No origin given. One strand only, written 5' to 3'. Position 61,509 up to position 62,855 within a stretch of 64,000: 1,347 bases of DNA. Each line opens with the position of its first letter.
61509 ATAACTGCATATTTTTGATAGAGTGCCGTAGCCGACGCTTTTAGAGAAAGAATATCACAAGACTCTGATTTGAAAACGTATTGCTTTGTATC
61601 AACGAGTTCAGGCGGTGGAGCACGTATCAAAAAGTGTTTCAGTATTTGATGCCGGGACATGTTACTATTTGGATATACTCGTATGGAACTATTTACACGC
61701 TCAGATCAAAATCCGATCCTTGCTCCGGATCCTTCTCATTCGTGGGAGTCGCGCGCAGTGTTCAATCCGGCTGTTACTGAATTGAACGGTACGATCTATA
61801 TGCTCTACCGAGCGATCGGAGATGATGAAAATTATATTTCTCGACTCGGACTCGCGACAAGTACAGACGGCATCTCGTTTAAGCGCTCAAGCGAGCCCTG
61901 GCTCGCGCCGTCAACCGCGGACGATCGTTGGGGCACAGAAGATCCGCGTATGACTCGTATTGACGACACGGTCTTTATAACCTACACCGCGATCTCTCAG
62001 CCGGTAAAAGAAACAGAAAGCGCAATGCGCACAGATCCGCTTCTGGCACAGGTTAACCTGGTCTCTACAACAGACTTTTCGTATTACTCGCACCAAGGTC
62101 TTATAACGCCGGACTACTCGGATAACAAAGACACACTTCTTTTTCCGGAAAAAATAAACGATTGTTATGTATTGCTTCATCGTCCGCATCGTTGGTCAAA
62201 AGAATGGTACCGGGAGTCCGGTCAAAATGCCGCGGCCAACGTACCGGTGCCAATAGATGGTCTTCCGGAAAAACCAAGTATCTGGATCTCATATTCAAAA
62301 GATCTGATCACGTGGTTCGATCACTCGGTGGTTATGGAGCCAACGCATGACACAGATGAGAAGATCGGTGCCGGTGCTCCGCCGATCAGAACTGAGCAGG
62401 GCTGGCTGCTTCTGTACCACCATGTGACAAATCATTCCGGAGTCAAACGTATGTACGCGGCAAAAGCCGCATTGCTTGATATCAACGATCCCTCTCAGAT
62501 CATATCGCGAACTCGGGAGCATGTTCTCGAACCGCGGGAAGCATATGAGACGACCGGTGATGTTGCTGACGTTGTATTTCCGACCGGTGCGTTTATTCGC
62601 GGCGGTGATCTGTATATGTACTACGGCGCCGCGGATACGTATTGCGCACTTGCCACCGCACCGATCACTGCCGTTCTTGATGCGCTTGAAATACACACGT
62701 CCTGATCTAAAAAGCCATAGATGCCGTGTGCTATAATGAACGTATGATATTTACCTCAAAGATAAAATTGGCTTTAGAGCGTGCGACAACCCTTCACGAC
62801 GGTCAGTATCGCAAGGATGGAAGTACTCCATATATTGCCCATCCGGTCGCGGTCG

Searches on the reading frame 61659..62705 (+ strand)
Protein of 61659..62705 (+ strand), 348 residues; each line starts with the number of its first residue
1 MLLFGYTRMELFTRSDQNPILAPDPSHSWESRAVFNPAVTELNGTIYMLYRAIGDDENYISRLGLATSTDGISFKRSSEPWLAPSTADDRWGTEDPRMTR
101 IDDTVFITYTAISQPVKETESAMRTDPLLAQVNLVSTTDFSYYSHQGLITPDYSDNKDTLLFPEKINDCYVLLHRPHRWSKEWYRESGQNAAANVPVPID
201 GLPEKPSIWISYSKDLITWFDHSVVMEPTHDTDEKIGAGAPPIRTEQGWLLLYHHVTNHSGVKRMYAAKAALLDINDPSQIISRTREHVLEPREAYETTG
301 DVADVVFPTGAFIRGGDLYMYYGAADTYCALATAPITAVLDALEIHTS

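Call 67: find_encoding_contigs(protein=window:61659-62705:+, flank=10000, max_places=2)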
Protein window:61659-62705:+ (348 aa): 1 contig read that carries it; 1 place shown.
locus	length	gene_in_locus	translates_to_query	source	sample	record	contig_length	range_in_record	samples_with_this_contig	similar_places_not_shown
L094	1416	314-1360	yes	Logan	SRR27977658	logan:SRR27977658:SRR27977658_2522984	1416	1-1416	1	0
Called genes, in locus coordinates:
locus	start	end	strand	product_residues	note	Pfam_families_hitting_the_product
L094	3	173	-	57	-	?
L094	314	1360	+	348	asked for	PF04041:Glyco_hydro_130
